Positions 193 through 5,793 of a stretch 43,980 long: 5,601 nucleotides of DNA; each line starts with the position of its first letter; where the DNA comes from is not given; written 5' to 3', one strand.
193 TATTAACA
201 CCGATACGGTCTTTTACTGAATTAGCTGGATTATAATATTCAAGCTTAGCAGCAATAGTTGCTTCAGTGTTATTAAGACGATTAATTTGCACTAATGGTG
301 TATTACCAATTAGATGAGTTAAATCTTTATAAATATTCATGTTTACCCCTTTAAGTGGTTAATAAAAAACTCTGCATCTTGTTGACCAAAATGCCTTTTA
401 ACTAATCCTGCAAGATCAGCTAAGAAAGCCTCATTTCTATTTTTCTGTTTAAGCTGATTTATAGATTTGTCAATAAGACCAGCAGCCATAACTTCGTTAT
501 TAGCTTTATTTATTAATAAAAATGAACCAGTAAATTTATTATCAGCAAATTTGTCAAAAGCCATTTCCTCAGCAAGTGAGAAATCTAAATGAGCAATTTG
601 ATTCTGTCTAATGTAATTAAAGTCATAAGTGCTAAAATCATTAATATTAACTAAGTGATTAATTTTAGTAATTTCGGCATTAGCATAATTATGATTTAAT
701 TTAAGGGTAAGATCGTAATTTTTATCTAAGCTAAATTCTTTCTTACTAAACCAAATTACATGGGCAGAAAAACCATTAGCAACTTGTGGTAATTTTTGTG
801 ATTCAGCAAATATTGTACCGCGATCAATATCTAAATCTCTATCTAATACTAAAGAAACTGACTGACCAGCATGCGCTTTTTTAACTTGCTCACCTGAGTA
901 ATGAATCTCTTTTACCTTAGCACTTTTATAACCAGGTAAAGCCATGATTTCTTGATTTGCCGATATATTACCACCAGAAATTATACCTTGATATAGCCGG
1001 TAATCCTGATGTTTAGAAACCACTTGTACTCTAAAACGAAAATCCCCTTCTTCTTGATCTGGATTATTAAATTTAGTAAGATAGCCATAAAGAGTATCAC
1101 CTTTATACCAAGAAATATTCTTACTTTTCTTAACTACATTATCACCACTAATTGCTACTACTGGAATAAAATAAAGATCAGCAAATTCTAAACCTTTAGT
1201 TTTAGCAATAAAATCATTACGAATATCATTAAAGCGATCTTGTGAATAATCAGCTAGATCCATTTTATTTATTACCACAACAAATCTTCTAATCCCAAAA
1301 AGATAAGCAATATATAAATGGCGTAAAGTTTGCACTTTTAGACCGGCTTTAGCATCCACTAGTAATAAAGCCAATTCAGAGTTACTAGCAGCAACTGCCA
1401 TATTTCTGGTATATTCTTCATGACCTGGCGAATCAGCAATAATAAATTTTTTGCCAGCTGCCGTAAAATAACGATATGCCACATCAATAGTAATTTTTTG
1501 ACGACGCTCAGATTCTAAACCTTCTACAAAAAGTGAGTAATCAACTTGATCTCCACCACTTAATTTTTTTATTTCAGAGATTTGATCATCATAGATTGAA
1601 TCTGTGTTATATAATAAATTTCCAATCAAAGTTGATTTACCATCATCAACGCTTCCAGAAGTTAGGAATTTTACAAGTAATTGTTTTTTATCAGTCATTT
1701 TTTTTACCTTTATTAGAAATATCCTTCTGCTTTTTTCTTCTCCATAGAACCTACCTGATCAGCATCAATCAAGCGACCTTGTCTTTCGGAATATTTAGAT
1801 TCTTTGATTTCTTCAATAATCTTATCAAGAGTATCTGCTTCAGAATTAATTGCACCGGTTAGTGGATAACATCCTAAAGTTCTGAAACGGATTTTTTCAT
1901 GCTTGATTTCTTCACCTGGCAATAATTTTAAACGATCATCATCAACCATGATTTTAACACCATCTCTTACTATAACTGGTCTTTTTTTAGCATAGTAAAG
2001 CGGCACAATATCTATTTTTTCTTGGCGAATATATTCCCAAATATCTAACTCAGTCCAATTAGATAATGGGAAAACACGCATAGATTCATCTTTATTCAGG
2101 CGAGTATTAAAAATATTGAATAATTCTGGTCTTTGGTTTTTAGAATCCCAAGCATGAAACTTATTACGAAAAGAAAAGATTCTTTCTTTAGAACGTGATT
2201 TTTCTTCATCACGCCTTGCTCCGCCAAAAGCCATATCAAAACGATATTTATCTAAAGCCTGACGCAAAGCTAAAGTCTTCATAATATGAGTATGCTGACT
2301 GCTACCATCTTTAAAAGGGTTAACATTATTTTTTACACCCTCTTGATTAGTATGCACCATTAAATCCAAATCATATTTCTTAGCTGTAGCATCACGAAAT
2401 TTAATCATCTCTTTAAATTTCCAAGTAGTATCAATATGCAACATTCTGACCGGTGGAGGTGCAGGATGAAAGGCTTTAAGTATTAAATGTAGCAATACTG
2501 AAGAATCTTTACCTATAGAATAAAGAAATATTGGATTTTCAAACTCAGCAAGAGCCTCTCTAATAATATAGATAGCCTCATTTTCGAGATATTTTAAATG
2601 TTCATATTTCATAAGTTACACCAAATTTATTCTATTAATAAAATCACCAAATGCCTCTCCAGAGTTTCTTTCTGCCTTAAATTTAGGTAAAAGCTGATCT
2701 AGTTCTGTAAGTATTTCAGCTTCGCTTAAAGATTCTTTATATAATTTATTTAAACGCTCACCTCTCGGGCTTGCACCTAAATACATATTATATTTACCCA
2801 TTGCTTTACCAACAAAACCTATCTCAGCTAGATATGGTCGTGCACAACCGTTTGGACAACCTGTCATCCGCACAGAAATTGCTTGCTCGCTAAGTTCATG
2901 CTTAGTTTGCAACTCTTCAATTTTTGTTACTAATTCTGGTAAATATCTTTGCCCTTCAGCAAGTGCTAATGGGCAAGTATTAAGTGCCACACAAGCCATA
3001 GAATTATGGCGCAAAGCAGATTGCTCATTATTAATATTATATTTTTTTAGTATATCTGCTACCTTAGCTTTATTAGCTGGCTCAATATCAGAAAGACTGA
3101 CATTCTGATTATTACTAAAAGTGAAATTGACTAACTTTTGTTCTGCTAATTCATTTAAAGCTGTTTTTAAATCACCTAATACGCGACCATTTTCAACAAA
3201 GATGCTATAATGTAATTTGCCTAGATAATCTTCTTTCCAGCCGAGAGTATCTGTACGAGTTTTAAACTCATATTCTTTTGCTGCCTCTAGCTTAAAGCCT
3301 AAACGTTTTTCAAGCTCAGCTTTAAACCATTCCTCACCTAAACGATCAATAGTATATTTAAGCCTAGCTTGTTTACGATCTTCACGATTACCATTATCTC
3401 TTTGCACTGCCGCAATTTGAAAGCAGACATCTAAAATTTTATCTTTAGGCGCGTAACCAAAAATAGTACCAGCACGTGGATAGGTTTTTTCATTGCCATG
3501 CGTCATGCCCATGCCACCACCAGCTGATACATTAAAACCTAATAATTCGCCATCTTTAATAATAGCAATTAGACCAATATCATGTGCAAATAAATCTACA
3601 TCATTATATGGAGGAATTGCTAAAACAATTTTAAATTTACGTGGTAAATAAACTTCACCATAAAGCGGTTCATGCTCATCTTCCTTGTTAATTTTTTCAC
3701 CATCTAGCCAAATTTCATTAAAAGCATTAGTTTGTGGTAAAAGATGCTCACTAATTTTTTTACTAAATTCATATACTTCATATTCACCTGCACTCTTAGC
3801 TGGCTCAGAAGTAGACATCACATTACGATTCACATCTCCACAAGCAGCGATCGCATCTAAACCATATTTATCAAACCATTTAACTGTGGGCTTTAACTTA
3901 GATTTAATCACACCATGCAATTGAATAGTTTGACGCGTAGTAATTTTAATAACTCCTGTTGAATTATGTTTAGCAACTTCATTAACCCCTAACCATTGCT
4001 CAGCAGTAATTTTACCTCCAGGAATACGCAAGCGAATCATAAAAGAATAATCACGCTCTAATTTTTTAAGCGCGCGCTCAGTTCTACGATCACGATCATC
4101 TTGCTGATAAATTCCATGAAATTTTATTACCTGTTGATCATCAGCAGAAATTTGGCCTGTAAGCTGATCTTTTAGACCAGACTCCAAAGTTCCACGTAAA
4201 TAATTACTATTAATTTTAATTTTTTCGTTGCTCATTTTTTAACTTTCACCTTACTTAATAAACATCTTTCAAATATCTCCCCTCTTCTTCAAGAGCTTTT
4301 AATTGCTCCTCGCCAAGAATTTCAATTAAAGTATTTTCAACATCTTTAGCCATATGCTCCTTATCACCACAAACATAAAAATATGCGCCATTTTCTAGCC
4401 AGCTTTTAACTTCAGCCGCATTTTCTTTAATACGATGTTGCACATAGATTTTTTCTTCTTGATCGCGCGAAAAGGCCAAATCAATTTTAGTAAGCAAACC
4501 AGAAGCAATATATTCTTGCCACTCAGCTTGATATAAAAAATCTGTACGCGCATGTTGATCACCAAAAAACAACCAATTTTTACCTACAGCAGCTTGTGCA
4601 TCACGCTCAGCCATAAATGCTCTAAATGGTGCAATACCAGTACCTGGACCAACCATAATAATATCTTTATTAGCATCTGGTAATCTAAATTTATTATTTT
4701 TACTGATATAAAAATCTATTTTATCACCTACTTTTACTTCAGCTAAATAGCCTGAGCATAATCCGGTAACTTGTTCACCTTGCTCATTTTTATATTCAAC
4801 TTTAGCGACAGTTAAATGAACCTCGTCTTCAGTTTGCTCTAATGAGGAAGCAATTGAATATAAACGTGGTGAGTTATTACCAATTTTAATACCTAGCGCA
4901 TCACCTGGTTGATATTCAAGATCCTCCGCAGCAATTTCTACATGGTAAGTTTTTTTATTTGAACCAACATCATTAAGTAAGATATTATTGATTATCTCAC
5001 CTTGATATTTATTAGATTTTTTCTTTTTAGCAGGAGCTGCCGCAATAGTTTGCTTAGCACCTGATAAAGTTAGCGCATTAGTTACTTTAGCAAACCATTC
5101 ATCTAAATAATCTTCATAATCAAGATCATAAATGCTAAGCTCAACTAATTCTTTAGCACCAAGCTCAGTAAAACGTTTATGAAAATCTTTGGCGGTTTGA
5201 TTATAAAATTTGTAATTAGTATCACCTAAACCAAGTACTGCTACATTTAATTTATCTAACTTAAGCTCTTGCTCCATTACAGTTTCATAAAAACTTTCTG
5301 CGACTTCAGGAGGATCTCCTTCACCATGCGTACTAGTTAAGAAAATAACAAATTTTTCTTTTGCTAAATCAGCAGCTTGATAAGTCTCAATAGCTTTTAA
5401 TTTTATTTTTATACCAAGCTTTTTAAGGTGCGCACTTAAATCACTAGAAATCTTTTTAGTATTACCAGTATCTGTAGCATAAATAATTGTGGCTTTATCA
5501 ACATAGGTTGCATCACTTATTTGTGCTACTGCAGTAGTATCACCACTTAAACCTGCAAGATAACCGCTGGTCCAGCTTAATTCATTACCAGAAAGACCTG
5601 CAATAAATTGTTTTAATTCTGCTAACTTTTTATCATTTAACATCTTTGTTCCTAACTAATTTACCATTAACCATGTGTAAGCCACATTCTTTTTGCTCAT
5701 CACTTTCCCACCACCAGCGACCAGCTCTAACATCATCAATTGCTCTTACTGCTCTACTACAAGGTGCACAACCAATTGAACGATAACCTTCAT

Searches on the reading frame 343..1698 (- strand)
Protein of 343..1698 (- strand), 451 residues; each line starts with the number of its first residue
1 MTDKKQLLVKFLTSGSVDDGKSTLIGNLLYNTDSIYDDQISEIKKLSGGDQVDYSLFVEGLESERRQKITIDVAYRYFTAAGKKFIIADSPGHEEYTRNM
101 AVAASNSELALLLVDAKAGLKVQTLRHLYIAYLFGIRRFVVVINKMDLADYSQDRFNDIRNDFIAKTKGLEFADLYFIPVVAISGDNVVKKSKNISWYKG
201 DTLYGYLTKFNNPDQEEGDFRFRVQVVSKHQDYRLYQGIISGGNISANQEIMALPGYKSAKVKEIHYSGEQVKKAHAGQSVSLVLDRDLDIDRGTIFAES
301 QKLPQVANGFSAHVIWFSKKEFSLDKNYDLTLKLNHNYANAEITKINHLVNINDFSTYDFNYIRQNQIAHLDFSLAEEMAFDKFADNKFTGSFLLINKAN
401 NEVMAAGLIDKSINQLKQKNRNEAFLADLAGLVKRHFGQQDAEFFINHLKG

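Call 30: search_protein_families(library=pfam, proteins=[window:343-1698:-], max_evalue=0.00001)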
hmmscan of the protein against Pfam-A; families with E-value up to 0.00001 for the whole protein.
window:343-1698:- (451 aa): 2 families
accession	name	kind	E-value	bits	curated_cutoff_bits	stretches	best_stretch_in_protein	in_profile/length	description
PF00009.33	GTP_EFTU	-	9.4e-35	120.3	26.5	1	9-188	4-175/188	Elongation factor Tu GTP binding domain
PF22594.2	GTP-eEF1A_C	-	1.9e-16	60.8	27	1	310-409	2-100/101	GTP-eEF1A C-terminal domain-like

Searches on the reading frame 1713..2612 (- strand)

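Call 30: search_protein_families(library=pfam, proteins=[window:1713-2612:-], max_evalue=0.00001)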
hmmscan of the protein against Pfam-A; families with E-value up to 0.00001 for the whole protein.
window:1713-2612:- (299 aa): 1 family
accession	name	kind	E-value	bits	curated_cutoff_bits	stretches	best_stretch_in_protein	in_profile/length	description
PF01507.26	PAPS_reduct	-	2.9e-58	197.2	22.5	1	27-253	2-174/175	Phosphoadenosine phosphosulfate reductase domain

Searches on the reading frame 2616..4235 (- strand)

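Call 30: search_protein_families(library=pfam, proteins=[window:2616-4235:-], max_evalue=0.00001)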
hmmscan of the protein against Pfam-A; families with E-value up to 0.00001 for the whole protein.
window:2616-4235:- (539 aa): 2 families
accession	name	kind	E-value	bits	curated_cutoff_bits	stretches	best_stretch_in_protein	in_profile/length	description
PF01077.27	NIR_SIR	-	4.1e-46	156.7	27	1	159-315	4-157/158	Nitrite and sulphite reductase 4Fe-4S domain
PF03460.22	NIR_SIR_ferr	-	3.6e-22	78.3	24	1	61-116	4-61/69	Nitrite/Sulfite reductase ferredoxin-like half domain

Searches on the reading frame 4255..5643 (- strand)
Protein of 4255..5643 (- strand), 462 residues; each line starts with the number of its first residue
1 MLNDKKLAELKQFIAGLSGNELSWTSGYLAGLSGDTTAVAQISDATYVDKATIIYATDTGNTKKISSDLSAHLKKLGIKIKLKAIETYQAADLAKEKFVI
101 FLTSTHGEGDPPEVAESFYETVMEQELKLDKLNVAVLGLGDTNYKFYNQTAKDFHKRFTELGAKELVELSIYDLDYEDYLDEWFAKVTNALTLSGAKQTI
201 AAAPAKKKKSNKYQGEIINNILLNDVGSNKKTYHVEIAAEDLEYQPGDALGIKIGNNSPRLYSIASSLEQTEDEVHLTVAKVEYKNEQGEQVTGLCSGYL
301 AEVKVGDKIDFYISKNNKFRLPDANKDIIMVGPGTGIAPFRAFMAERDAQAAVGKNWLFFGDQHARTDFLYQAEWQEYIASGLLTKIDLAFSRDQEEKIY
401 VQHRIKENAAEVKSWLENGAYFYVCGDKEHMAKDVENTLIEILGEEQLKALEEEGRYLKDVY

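Call 30: search_protein_families(library=pfam, proteins=[window:4255-5643:-], max_evalue=0.00001)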
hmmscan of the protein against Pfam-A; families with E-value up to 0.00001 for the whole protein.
window:4255-5643:- (462 aa): 3 families
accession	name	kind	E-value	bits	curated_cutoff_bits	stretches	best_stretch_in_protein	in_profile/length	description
PF00258.30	Flavodoxin_1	-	2.3e-25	89.8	25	1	53-178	1-138/143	Flavodoxin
PF00175.26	NAD_binding_1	-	6.8e-16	59.3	22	1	330-436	1-108/109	Oxidoreductase NAD-binding domain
PF00667.26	FAD_binding_1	-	1.3e-13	51.5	32.3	1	259-299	181-222/222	FAD binding domain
